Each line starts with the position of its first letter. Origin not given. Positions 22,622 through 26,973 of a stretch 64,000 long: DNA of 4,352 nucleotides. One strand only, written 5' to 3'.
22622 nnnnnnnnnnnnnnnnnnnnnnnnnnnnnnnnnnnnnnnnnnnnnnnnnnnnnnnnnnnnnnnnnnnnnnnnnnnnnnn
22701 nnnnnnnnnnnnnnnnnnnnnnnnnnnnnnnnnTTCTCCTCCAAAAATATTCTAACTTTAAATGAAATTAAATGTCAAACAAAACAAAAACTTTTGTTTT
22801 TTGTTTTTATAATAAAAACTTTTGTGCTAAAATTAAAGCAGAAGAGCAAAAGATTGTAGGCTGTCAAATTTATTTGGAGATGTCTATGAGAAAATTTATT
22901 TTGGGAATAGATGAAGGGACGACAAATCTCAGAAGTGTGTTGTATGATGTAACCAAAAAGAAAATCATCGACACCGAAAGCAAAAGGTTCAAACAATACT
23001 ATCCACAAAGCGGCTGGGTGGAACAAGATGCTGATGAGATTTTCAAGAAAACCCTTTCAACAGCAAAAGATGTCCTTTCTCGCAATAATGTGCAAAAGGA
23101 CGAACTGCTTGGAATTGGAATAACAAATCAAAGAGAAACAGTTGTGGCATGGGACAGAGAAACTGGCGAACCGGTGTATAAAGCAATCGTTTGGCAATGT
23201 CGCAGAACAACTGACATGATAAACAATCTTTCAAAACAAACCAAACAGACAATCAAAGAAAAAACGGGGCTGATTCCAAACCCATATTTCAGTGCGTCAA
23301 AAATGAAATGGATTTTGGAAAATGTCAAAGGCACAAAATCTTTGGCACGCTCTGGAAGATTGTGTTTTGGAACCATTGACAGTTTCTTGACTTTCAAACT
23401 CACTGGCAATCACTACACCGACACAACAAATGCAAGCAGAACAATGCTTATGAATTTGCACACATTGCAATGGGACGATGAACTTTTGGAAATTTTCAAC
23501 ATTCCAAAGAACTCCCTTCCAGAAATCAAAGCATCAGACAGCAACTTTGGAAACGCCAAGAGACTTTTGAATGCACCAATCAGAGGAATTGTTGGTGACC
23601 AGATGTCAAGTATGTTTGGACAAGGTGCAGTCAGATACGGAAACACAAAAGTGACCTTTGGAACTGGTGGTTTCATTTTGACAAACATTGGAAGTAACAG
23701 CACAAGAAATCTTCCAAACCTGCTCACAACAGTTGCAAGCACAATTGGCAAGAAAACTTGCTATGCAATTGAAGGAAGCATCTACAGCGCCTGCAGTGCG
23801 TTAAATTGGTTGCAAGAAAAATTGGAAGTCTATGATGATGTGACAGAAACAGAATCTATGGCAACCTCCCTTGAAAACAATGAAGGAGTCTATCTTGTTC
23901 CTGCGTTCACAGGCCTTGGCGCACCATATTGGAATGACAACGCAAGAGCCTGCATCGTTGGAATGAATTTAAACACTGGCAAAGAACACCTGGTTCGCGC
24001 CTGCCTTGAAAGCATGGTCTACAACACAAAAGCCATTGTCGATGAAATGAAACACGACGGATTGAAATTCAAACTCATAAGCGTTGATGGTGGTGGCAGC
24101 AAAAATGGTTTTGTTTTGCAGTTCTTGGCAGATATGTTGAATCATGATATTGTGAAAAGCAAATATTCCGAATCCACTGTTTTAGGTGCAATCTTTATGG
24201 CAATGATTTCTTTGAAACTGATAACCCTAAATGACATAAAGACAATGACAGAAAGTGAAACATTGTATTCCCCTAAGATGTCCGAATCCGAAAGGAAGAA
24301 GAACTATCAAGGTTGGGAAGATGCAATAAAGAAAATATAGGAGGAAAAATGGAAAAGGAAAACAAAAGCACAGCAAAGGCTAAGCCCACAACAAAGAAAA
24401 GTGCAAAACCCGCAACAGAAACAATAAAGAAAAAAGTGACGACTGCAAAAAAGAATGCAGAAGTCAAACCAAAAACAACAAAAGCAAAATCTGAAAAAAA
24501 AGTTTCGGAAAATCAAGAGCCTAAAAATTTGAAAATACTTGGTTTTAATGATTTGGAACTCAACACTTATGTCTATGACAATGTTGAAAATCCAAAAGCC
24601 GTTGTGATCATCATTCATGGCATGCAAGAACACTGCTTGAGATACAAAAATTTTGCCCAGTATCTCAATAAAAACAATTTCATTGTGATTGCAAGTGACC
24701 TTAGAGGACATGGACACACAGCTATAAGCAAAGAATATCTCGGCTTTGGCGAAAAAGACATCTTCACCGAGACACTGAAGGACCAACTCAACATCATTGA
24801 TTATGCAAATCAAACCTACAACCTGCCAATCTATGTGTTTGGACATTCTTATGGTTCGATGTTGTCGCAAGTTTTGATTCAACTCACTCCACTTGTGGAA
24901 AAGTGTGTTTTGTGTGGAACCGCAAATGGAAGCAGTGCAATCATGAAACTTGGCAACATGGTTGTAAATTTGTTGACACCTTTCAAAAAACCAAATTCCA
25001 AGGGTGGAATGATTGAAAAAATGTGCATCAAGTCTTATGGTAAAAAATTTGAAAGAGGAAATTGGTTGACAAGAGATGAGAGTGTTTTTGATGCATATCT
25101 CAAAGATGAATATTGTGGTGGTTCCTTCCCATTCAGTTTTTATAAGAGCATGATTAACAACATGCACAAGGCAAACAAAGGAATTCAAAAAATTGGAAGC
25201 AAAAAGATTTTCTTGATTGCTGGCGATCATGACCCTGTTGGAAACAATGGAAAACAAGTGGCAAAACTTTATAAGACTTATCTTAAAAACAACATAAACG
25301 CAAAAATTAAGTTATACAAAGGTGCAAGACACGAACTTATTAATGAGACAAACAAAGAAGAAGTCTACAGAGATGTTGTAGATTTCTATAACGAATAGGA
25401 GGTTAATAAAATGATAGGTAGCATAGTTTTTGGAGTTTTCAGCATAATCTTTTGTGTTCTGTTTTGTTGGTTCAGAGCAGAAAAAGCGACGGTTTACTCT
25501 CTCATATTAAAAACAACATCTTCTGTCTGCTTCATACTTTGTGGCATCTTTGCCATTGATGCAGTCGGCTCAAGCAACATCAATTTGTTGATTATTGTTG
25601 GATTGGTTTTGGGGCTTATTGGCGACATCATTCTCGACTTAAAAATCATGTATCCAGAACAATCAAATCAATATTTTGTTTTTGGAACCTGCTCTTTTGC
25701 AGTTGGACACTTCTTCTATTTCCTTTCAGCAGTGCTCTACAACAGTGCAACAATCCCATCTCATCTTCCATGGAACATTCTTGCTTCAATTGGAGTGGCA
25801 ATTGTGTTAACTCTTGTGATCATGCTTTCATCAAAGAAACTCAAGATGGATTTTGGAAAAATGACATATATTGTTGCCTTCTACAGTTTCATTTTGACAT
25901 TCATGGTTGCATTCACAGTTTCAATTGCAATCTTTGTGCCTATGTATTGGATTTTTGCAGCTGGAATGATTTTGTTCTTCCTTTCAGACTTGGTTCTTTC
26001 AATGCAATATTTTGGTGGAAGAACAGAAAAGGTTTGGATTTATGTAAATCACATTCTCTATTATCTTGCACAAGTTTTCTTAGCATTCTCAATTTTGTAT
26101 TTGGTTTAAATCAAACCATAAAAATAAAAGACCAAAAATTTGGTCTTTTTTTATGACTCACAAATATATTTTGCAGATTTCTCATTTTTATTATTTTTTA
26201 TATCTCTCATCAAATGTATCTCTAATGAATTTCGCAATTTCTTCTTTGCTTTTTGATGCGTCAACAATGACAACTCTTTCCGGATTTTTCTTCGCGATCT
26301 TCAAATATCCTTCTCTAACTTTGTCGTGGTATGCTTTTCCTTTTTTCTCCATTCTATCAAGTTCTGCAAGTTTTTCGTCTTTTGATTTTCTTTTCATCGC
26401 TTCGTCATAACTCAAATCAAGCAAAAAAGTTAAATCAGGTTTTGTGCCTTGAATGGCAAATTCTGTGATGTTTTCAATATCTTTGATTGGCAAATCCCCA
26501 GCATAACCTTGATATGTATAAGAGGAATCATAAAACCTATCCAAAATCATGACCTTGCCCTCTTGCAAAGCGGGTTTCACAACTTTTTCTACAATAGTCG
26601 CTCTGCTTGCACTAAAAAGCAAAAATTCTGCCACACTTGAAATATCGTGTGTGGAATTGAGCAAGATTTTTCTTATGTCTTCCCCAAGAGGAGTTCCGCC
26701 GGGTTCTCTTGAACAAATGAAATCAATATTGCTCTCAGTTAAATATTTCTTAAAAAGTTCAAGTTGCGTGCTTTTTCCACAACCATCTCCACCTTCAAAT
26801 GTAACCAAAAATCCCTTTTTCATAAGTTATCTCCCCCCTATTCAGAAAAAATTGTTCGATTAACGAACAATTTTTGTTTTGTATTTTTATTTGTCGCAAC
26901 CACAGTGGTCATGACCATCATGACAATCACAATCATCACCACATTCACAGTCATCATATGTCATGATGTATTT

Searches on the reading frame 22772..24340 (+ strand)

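Call 5: search_protein_families(library=pfam, proteins=[window:22772-24340:+], max_evalue=0.01)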
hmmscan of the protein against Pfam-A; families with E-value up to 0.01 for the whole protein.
window:22772-24340:+ (522 aa): 2 families
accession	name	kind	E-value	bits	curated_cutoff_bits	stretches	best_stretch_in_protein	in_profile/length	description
PF00370.27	FGGY_N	-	1.7e-70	237.8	28.8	1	43-283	2-245/245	FGGY family of carbohydrate kinases, N-terminal domain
PF02782.22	FGGY_C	-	2.2e-37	129.2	27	1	294-480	3-197/198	FGGY family of carbohydrate kinases, C-terminal domain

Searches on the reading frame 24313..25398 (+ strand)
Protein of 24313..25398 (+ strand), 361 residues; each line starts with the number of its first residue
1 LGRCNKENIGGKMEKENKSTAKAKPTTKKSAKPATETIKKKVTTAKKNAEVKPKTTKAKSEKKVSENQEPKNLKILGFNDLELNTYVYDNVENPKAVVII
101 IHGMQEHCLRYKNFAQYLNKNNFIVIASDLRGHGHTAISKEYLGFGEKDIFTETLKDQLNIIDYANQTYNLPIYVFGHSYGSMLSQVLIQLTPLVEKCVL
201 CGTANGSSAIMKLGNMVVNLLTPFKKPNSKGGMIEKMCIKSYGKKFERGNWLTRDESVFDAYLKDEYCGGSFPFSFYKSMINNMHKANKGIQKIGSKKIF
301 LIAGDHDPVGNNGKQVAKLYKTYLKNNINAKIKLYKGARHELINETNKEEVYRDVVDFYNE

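Call 5: search_protein_families(library=pfam, proteins=[window:24313-25398:+], max_evalue=0.01)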
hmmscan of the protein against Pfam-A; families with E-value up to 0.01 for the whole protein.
window:24313-25398:+ (361 aa): 5 families
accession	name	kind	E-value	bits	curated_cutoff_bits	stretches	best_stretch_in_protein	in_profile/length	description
PF12146.15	Hydrolase_4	-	8.3e-40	137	27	1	93-347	2-239/239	Serine aminopeptidase, S33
PF00561.26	Abhydrolase_1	-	2.4e-12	47.5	25.8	1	97-205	2-103/245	alpha/beta hydrolase fold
PF00326.27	Peptidase_S9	-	3e-12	46.9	22.6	2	114-194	6-87/213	Prolyl oligopeptidase family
PF01738.24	DLH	-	2.2e-06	27.9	21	1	292-348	139-194/217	Dienelactone hydrolase family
PF12697.13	Abhydrolase_6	-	3.3e-06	28.4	26.3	1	98-351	1-214/217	Alpha/beta hydrolase family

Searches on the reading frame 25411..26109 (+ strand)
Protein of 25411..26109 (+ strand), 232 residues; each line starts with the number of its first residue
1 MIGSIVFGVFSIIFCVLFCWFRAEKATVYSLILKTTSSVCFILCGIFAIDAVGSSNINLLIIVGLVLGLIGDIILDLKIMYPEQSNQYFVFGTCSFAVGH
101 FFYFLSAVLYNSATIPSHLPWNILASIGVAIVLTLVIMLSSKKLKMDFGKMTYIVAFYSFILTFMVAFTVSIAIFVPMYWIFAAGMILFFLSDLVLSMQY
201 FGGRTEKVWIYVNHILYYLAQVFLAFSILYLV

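Call 5: search_protein_families(library=pfam, proteins=[window:25411-26109:+], max_evalue=0.01)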
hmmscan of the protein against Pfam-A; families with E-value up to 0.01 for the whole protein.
window:25411-26109:+ (232 aa): 1 family
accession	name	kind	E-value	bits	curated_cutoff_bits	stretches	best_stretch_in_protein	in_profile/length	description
PF07947.19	YhhN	-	1e-21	77.9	25.6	1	31-227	3-181/182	YhhN family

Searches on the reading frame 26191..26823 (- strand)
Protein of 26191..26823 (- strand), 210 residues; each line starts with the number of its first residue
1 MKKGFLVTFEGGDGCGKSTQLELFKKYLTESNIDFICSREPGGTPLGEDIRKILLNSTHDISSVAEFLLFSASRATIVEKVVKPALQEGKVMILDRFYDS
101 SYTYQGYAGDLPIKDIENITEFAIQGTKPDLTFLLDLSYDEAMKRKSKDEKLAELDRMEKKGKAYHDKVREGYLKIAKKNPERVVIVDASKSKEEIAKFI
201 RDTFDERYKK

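Call 5: search_protein_families(library=pfam, proteins=[window:26191-26823:-], max_evalue=0.01)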
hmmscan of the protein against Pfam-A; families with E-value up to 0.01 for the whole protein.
window:26191-26823:- (210 aa): 1 family
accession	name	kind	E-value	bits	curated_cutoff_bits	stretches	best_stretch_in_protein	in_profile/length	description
PF02223.23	Thymidylate_kin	-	6.2e-49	166.6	27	1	9-200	1-185/185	Thymidylate kinase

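Call 84: list_cluster_members(proteins=[P0186, window:26191-26823:-, window:22772-24340:+, window:9939-11030:-, P0287])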
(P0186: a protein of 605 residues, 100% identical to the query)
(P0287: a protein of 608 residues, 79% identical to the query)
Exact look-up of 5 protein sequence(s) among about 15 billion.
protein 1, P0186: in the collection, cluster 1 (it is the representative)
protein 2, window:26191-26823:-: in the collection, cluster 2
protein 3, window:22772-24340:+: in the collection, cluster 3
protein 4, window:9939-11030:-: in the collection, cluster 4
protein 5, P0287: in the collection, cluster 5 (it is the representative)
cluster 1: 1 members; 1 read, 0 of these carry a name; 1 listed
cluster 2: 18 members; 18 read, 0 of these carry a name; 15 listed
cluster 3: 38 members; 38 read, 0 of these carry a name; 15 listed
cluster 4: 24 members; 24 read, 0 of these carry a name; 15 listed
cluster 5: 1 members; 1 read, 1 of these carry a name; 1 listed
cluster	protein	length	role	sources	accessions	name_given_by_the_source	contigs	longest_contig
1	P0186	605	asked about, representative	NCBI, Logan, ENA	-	-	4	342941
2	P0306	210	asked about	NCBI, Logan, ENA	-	-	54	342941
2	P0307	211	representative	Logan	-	-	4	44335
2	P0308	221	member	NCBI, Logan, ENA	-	-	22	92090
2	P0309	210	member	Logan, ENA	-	-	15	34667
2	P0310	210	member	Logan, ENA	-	-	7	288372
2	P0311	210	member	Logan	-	-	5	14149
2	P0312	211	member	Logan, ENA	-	-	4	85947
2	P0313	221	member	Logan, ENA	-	-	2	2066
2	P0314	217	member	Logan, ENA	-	-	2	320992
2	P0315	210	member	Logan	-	-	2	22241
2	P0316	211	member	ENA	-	-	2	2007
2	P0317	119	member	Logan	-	-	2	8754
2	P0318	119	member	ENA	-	-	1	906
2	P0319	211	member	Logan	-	-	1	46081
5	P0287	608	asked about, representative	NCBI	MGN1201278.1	MAG: excinuclease ABC subunit UvrC [Candidatus Caccovivens sp.]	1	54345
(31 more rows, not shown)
